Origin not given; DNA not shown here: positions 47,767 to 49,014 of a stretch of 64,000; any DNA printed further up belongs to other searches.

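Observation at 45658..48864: Three-gene operon: ATPase-dead, GAFTGA-less EBP-like AAA+ protein, HD-GYP phosphodiesterase and FleQ-like sigma-54 activator with a non-phosphorylatable receiver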

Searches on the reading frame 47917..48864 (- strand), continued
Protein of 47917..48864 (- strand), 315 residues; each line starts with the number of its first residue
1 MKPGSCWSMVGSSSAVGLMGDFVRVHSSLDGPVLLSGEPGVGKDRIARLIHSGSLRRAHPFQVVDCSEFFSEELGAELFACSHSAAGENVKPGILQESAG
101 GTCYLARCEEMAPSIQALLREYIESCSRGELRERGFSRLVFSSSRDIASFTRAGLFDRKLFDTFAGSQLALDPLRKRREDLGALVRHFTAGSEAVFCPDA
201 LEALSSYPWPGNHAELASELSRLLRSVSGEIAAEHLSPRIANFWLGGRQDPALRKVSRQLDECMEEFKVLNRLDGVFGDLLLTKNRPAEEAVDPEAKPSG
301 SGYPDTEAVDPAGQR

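Call 13: find_related_loci(query=A2, collection=genome_contigs, flank=6000)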
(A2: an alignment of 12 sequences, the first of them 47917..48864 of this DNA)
Query A2 (315 aa) in genome_contigs; peptide patterns used: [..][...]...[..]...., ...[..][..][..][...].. (x = any residue, [..] = any of these).
95 stretches matched a pattern; 79 encode a relative of the query (tblastn E <= 1e-3); 78 distinct loci.
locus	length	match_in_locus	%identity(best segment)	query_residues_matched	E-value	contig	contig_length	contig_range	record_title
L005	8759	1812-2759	72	1-313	6e-144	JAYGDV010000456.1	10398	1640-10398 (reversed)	MAG: Planctomycetota bacterium isolate OC6_3000m_MAG_153 OC6_3000m_contig_3355005, whole genome shotgun sequence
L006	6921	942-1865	40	1-297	1e-61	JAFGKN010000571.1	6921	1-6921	MAG: Planctomycetota bacterium isolate Zod_Metabat.340 k87_6203664, whole genome shotgun sequence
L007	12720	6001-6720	41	6-260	8e-51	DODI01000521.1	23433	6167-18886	MAG TPA_asm: Planctomycetota bacterium isolate UBA8108 contig_66611, whole genome shotgun sequence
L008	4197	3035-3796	38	6-274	6e-48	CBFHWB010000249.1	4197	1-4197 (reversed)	MAG: Planctomycetota bacterium isolate Co_bin_165_indper genome assembly, contig: Co_bin_165_indper_c264, whole genome s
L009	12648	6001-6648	41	29-260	5e-47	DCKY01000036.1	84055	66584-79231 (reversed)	MAG TPA_asm: Planctomycetes bacterium UBA1662 UBA1662_contig_1910, whole genome shotgun sequence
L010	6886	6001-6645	39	30-260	8e-46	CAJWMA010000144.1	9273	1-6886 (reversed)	TPA_asm: uncultured bacterium isolate ERR598971_bin.43_MetaBAT_v2.12.1_MAG genome assembly, contig: NODE_4374_length_927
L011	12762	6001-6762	40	6-274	3e-52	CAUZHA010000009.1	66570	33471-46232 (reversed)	MAG: Planctomycetes bacterium UBA1146 isolate CB11b_AW.20 genome assembly, contig: Ga0310124_10000063, whole genome shot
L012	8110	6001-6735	38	32-268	4e-31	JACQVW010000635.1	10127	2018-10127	MAG: Planctomycetota bacterium isolate NC_groundwater_1473_Ag_S-0.65um_71_22 S_p65_S5_coassembly_k141_3873817, whole gen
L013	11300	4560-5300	32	9-240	7e-30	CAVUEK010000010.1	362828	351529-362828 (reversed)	MAG: uncultured delta proteobacterium isolate MFD04944.bin.3.210 genome assembly, contig: contig_40738, whole genome sho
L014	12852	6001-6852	32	2-272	1e-27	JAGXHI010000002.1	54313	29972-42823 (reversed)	MAG: Desulfuromonadales bacterium isolate LH_M59 k141_28872, whole genome shotgun sequence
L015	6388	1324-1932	34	32-231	3e-27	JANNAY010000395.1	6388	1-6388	MAG: Deltaproteobacteria bacterium isolate OTE_78_metabat_392 OTE_78_k141_4062479, whole genome shotgun sequence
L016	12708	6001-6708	33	8-230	4e-27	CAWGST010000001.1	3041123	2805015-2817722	MAG: uncultured Verrucomicrobiae bacterium isolate MFD05580.bin.1.36 genome assembly, contig: contig_2078, whole genome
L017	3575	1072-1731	36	12-222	2e-27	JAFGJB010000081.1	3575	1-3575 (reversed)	MAG: candidate division KSB1 bacterium isolate Zod_Metabat.251 k87_3559272, whole genome shotgun sequence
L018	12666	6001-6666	33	8-216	7e-27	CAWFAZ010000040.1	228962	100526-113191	MAG: uncultured Verrucomicrobiae bacterium isolate MFD01112.bin.2.19 genome assembly, contig: contig_23735, whole genome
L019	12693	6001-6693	34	9-226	6e-27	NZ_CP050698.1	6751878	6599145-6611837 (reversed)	Desulfosediminicola flagellatus strain IMCC35005 chromosome, complete genome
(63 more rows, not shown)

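Call 35: predict_structure(alignment_id=A2)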
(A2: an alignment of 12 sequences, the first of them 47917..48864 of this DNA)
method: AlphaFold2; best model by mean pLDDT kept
length: 315 residues; sequences in the alignment: 12
mean_pLDDT: 78.8   pTM: 0.69
mean pLDDT of the five models: 78.8, 78.1, 77.0, 60.0, 42.4
residues with pLDDT >= 90: 145; 70-90: 86; 50-70: 38; < 50: 46
segments of 3 or more residues with pLDDT < 50: 1-6, 83-86, 280-315
pLDDT, mean of each block of 10 residues (from residue 1): 45 86 91 93 93 87 93 90 54 76 94 94 85 77 93 93 90 90 88 91 92 92 93 93 74 70 71 55 41 41 39 42
secondary structure, 60 per line:
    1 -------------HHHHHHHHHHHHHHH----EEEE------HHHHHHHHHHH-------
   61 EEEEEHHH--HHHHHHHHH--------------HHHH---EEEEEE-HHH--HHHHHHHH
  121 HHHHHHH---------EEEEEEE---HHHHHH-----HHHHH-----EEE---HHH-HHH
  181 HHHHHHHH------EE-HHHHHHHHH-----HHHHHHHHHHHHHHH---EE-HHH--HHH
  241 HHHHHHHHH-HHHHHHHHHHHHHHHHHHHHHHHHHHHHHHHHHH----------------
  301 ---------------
elements in order: H14-28 E33-36 H43-53 E61-65 H71-79 H94-97 E101-106 H113-127 E137-143 H147-152 H158-162 E168-170 H178-188 H198-206 H212-226 H238-249 H251-284

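Call 38: fold_search(model_id=the predicted structure, library=pdb)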
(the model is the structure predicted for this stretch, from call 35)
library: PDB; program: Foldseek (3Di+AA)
matches with E <= 10: 1554; with E <= 0.001: 432
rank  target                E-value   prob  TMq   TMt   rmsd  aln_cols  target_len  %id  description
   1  8p53_C                4.9e-18  1.00  0.61  0.52   4.0       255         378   26  Cryo-EM structure of the c-di-GMP-free FleQ-FleN master regulator complex of P. aeruginosa (released 2023-12-13)
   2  8p53_D                7.1e-18  1.00  0.61  0.51   4.0       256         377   27  Cryo-EM structure of the c-di-GMP-free FleQ-FleN master regulator complex of P. aeruginosa (released 2023-12-13)
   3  5exp                  1.5e-17  1.00  0.64  0.80   3.5       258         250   26  AAA+ domain of FleQ from Pseudomonas aeruginosa (released 2016-01-13)
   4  5exs                  1.7e-17  1.00  0.63  0.78   3.0       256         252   26  AAA+ ATPase FleQ from Pseudomonas aeruginosa bound to ATP-gamma-S (released 2016-01-13)
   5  6jdl                  1.8e-17  1.00  0.63  0.78   3.0       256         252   26  Central domain of FleQ H287A mutant in complex with ATPgS and Mg (released 2019-11-27)
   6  6jdi                  2.0e-17  1.00  0.63  0.78   3.2       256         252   27  Central domain of FleQ H287N mutant in complex with ATPgS and Mg (released 2019-11-27)
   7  7ejw_D                5.0e-17  1.00  0.61  0.74   3.8       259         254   27  Crystal structure of FleN in complex with FleQ AAA+ doamain (released 2021-12-22)
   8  1ny6_A                1.1e-16  1.00  0.64  0.80   3.1       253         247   29  Crystal structure of sigm54 activator (AAA+ ATPase) in the active state (released 2003-11-11)
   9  6iy8_A                1.1e-16  1.00  0.64  0.44   3.4       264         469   27  DmpR-phenol complex of Pseudomonas putida (released 2020-06-10)
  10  1ojl_C                2.0e-16  1.00  0.61  0.75   4.0       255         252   27  Crystal structure of a sigma54-activator suggests the mechanism for the conformational switch necessary for sigma54 bi (released 2005-05-19)
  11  8p53_E                2.6e-16  1.00  0.65  0.53   3.7       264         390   26  Cryo-EM structure of the c-di-GMP-free FleQ-FleN master regulator complex of P. aeruginosa (released 2023-12-13)
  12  5exx                  3.5e-16  1.00  0.61  0.74   3.5       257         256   27  AAA+ ATPase FleQ from Pseudomonas aeruginosa bound to c-di-GMP (released 2016-02-10)
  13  6iy8_B                3.9e-16  1.00  0.63  0.44   3.5       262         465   29  DmpR-phenol complex of Pseudomonas putida (released 2020-06-10)
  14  6j7e                  4.7e-16  1.00  0.63  0.78   3.0       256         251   25  Crystal Structure of Central domain of FleQ in complex with ATPgS and Mg (released 2019-11-27)
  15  3m0e_A                5.0e-16  1.00  0.62  0.78   3.6       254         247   28  Crystal structure of the ATP-bound state of Walker B mutant of NtrC1 ATPase domain (released 2010-11-03)
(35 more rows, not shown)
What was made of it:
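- On Bacterial enhancer-binding protein (sigma-54 activator): protein 1 (pEBP): The AF2 model matches EBP AAA+ structures with Foldseek E about 1e-17 (call 38).
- Closest known: FleQ. Same: The FleQ AAA+ domain is the top structural neighbour of pEBP (call 38).
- Checked: Its best Foldseek matches are the FleQ, NtrC1 and ZraR AAA+ domains (calls 35, 38).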

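Call 50: search_protein_families(library=pfam, proteins=[L001:5415-7895:+], max_evalue=1)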
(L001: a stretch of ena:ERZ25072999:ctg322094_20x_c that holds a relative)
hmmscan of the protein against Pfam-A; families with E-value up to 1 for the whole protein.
L001:5415-7895:+ (826 aa): 8 families
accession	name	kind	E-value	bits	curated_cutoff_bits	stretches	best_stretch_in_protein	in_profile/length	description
PF00805.28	Pentapeptide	-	9.2e-69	226.9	20.2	14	42-74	1-33/40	Pentapeptide repeats (8 copies)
PF13599.13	Pentapeptide_4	-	4.2e-62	206.6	38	7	153-229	2-78/78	Pentapeptide repeat region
PF13576.12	Pentapeptide_3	-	9.4e-36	122.2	27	15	329-372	1-47/48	Pentapeptide repeats (9 copies)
PF23894.2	LD_SV2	-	2.4e-14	53.9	29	4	319-410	3-88/92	SV2A/B/C luminal domain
PF25296.1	Decapeptide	-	8.1e-13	48.5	45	2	92-159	5-72/74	Decapeptide repeat region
PF05907.18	CXXC_Zn-b_euk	-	0.18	12.1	22.9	0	114-198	62-138/155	CXXC motif containing zinc binding protein, eukaryotic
PF05264.16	CfAFP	-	0.31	11.5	25.9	0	368-440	23-95/137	Choristoneura fumiferana antifreeze protein (CfAFP)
PF13306.12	LRR_5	-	0.35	11.2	27.7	1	361-482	5-123/127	BspA type Leucine rich repeat region (6 copies)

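Call 61: search_protein_representatives(alignment_id=A2)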
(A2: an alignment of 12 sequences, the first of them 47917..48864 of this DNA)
Query: 12 sequences, 311 profile positions. Proteins with E-value up to 0.001 (for the whole library): 170234; up to 1e-10: 119118; up to 1e-30: 52625. The best 150 are listed.
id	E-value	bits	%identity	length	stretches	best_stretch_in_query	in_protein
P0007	3.5e-144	495.7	-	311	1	1-311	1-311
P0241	1.4e-103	362.4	-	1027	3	6-230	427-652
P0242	5.1e-100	350.7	-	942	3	7-244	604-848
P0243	1.9e-97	342.2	-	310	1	2-295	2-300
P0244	1.1e-96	339.7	-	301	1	1-294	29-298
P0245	3.9e-96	337.9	-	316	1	7-287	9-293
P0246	4.2e-95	334.5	-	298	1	1-304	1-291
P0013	7.4e-94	330.4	-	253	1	66-311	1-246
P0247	3.3e-90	318.5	-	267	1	46-295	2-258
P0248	5.3e-82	291.5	-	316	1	3-240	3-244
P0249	9.2e-82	290.7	-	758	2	5-237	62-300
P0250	1.4e-81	290.2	-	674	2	8-237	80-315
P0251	5.5e-80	284.9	-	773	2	4-239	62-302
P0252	1.1e-79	283.9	-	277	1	1-259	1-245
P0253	1.7e-77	276.7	-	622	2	7-250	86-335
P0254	1.3e-75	270.5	-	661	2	5-243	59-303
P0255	1.2e-74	267.3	-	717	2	4-231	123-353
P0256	2.3e-74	266.4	-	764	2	6-239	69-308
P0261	2.8e-69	249.7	-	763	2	6-235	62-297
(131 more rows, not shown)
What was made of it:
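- There are about 15 clusters at 50% identity among 1.84 billion representatives (call 61).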
